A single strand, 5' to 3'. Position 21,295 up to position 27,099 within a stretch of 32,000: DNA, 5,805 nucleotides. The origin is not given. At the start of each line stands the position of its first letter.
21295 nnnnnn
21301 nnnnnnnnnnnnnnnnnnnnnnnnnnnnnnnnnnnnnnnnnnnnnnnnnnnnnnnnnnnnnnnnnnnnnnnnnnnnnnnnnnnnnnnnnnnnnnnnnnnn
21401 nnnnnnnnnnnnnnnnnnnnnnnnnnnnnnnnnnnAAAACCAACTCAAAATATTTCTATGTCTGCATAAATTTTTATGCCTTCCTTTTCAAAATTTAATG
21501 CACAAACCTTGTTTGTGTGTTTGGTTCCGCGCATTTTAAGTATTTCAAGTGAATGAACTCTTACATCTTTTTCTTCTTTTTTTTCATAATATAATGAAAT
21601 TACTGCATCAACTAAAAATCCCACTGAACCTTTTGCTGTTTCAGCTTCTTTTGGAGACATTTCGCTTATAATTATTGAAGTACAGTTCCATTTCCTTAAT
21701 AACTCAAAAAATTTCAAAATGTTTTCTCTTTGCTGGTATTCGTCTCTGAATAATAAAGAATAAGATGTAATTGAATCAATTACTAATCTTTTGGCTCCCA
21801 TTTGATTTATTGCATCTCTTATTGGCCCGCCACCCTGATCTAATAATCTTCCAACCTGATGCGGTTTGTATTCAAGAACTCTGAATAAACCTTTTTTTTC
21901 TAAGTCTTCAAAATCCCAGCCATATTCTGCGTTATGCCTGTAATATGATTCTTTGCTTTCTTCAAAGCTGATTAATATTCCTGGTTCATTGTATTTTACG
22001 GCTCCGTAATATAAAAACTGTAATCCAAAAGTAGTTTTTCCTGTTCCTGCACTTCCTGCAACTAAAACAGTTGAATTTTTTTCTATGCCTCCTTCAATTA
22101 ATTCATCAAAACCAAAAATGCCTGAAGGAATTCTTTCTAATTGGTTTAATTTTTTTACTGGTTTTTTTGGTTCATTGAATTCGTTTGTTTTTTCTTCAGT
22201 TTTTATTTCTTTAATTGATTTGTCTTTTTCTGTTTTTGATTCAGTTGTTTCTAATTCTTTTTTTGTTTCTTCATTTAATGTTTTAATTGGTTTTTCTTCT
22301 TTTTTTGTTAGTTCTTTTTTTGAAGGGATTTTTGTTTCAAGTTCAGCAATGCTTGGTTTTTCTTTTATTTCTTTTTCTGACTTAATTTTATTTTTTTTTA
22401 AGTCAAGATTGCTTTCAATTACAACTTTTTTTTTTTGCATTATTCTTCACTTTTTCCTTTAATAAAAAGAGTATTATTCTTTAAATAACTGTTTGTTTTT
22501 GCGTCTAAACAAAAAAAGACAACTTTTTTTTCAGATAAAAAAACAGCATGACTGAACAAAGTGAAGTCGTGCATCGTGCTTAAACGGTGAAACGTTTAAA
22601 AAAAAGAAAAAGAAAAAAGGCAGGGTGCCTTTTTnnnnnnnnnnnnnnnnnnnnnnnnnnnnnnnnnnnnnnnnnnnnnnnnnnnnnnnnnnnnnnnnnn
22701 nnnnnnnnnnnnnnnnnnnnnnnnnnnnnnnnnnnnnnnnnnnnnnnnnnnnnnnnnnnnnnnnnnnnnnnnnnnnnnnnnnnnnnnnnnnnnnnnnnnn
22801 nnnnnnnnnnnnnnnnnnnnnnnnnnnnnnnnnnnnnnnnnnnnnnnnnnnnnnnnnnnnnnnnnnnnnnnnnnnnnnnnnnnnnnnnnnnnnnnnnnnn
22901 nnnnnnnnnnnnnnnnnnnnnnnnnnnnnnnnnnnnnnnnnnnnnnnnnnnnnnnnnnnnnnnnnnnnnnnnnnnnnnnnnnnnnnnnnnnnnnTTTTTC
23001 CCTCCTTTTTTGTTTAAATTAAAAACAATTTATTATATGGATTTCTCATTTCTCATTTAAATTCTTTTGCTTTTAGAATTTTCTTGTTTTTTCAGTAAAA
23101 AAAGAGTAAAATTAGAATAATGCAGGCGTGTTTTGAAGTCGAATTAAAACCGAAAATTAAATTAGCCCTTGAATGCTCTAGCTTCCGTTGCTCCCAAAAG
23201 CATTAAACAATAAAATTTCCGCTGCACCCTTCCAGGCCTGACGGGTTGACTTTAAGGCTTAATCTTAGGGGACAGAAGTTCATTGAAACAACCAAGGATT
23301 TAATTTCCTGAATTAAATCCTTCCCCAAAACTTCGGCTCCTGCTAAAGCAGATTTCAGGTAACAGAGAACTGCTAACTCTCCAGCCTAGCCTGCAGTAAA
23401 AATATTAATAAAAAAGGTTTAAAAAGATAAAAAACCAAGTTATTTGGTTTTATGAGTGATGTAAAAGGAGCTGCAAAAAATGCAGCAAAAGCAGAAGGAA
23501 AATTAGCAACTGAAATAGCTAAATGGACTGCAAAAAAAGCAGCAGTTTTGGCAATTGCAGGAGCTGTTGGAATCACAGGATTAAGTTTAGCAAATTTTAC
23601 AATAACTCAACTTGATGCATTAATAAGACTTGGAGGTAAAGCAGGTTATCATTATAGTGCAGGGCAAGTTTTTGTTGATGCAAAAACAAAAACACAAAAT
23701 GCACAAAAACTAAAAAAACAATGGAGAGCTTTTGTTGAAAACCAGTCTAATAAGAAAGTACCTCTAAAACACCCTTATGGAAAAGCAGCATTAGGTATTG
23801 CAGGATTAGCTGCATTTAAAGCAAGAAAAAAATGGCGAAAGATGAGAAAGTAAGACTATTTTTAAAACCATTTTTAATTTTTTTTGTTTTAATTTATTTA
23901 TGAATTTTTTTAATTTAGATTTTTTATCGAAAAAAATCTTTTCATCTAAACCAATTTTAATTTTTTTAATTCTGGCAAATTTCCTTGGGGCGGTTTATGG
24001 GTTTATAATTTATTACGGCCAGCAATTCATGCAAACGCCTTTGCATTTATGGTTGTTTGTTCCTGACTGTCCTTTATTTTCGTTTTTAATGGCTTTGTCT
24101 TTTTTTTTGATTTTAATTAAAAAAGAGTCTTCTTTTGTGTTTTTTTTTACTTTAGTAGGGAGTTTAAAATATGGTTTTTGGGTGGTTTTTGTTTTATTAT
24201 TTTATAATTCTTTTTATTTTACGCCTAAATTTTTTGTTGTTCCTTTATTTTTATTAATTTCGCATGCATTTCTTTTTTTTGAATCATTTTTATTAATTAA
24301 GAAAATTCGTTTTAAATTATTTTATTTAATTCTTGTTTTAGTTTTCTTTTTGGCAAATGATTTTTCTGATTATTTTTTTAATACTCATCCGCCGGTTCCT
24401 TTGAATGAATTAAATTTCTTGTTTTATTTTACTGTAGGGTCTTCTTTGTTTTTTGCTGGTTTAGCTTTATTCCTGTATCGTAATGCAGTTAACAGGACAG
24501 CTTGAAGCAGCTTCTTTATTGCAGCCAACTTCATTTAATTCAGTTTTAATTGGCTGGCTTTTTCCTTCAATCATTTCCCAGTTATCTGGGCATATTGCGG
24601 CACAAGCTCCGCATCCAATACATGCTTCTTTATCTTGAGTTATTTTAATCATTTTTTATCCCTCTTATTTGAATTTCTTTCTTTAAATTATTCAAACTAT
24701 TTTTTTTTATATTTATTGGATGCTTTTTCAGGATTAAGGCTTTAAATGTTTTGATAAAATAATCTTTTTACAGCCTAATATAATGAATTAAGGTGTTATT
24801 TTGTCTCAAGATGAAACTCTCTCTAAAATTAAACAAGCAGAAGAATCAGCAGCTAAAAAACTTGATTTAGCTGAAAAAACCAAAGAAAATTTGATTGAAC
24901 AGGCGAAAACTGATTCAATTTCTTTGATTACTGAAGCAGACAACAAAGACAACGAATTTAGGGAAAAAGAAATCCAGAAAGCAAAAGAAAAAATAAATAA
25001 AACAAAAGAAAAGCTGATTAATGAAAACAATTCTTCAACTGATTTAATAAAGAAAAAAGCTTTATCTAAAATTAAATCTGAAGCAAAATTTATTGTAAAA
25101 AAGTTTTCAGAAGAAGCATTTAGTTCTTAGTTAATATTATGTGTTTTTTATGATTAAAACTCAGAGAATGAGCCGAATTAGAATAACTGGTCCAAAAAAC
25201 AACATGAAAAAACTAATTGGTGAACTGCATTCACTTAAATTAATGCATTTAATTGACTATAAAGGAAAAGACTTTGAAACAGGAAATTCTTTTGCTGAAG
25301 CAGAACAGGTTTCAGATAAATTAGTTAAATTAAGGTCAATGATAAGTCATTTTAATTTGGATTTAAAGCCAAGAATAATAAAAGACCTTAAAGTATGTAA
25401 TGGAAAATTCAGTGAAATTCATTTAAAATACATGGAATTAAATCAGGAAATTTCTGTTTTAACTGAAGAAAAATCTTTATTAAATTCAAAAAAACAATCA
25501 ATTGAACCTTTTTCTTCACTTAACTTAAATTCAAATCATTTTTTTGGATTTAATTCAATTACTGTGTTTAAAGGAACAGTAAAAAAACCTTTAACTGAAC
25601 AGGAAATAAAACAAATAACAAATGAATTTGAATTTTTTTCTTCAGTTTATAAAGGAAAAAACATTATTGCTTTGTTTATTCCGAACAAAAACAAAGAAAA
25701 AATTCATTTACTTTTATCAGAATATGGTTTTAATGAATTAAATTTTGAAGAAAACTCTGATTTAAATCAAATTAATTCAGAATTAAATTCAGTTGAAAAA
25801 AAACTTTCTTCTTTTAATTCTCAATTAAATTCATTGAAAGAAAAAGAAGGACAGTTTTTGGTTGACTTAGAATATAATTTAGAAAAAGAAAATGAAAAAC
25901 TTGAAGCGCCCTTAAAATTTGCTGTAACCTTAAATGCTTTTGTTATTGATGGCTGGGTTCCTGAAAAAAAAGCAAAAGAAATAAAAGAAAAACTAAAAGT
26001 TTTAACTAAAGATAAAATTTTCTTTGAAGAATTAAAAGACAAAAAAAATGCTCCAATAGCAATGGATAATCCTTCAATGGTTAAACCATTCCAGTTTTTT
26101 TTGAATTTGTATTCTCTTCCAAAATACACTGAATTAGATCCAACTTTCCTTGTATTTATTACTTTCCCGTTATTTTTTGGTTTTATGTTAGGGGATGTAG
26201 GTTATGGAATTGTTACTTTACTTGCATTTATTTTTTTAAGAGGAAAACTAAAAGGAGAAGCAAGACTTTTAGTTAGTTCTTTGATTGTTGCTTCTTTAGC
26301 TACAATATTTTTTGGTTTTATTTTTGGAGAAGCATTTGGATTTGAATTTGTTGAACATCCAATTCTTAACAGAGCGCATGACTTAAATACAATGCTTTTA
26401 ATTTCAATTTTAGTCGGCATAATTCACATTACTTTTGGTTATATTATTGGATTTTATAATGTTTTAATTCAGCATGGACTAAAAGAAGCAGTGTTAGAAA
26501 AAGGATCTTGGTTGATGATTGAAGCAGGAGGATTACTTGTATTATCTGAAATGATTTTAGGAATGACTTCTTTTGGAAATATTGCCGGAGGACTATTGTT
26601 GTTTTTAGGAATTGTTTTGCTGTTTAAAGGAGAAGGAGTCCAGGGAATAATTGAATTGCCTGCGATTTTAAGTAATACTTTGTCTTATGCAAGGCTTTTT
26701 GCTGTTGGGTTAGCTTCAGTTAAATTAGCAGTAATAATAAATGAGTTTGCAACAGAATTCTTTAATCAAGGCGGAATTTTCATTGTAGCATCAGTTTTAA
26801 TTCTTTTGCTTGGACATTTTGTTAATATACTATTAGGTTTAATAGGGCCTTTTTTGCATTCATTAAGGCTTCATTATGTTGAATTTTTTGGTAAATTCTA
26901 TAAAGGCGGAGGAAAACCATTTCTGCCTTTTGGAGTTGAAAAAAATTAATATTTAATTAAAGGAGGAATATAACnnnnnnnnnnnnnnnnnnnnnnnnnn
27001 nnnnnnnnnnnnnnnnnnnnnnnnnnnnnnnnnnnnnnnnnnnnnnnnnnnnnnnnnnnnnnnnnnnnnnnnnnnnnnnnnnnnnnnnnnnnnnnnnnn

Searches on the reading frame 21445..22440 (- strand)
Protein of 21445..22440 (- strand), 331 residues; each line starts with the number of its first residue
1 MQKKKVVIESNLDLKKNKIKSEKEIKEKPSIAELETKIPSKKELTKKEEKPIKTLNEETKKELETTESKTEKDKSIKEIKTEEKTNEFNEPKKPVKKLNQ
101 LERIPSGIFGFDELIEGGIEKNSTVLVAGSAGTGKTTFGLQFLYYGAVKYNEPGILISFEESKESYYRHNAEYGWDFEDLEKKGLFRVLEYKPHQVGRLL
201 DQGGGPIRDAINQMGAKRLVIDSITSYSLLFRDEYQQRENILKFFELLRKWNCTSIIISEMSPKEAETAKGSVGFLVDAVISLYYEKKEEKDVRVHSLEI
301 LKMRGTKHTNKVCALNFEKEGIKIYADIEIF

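Call 27: search_protein_families(library=pfam, proteins=[window:21445-22440:-], max_evalue=0.001)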
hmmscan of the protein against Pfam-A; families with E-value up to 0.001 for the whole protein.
window:21445-22440:- (331 aa): 4 families
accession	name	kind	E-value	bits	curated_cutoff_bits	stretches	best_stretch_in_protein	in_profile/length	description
PF06745.19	ATPase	-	6.8e-60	202.7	26.6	1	104-327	1-229/231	KaiC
PF13479.12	AAA_24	-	1e-05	25.9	27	1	122-240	2-89/195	AAA domain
PF03796.21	DnaB_C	-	5.4e-05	23.1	27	1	104-166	2-63/255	DnaB-like helicase C terminal domain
PF13481.12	AAA_25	-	0.00013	22.1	27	1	113-251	24-176/195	AAA domain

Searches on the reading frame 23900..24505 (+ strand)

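Call 28: search_protein_families(library=pfam, proteins=[window:23900-24505:+], max_evalue=0.001)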
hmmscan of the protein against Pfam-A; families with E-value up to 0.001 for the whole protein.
window:23900-24505:+ (201 aa): 1 family
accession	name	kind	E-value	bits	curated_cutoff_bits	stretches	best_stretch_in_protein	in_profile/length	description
PF07187.16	DUF1405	-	1.6e-34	119.8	25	1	30-188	1-159/160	Protein of unknown function (DUF1405)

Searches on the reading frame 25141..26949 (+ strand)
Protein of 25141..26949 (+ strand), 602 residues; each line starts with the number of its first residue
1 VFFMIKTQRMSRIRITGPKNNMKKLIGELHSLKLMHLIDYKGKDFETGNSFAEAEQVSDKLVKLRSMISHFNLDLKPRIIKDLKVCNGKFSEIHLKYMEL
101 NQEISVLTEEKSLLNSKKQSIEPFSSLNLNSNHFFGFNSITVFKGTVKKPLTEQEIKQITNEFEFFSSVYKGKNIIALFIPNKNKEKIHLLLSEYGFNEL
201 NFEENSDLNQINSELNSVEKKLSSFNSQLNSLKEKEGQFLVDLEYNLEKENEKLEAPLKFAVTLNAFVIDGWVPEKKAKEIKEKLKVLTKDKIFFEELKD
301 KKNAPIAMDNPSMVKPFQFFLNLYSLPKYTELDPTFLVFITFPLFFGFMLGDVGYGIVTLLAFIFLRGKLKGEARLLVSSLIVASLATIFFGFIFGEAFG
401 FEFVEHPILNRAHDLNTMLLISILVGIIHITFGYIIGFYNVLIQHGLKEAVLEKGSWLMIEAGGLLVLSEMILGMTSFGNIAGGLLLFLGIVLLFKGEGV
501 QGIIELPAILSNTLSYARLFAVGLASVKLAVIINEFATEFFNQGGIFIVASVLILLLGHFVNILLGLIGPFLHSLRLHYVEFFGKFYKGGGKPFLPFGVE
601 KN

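Call 28: search_protein_families(library=pfam, proteins=[window:25141-26949:+], max_evalue=0.001)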
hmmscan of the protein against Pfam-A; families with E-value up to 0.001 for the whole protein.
window:25141-26949:+ (602 aa): 1 family
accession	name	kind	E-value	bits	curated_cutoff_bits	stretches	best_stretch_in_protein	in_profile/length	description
PF01496.24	V_ATPase_I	-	5.1e-35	121.1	30.7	2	173-367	207-417/815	V-type ATPase 116kDa subunit family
